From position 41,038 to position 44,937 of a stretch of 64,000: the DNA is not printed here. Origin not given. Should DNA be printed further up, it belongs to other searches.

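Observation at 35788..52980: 5,730-aa single-exon ORF with N-terminal TM anchor plus chorein-N-like motif: candidate BLTP1/Csf1/Tweek-type lipid-transfer bridge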

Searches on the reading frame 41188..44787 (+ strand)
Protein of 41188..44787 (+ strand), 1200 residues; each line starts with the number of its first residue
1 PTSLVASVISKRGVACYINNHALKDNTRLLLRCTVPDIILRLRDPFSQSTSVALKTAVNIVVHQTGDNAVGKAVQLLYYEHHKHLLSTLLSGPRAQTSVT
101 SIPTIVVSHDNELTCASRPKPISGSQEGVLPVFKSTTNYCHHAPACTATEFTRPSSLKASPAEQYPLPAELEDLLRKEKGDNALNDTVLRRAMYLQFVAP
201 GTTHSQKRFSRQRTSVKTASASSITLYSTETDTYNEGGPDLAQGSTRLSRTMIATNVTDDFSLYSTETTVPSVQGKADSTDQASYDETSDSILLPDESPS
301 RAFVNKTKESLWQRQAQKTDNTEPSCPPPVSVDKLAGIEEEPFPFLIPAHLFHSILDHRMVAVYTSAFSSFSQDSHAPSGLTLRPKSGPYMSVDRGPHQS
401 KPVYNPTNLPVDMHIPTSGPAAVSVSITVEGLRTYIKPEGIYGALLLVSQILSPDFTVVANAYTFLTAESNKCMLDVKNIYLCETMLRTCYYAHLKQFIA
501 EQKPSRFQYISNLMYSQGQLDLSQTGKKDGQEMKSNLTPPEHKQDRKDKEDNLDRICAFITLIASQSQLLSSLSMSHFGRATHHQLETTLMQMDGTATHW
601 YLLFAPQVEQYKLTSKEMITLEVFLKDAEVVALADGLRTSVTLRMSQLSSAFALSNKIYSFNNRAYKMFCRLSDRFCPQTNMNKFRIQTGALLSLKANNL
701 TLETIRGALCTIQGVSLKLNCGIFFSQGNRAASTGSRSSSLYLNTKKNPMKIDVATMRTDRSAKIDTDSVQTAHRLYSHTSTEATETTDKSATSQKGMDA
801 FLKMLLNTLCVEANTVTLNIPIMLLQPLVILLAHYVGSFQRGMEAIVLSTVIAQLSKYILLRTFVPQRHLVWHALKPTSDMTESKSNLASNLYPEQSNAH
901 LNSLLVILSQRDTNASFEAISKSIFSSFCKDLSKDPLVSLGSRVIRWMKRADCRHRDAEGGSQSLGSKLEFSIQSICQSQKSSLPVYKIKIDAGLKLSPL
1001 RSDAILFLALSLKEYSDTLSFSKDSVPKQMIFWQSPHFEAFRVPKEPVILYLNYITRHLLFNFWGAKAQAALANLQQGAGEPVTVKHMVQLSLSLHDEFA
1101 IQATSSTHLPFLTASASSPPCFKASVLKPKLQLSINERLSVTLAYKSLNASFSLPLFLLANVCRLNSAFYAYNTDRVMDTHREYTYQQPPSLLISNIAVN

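Call 6: search_protein_families(library=pfam, proteins=[window:41188-44787:+], max_evalue=1)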
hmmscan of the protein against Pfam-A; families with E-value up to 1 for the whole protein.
window:41188-44787:+ (1200 aa): 0 families
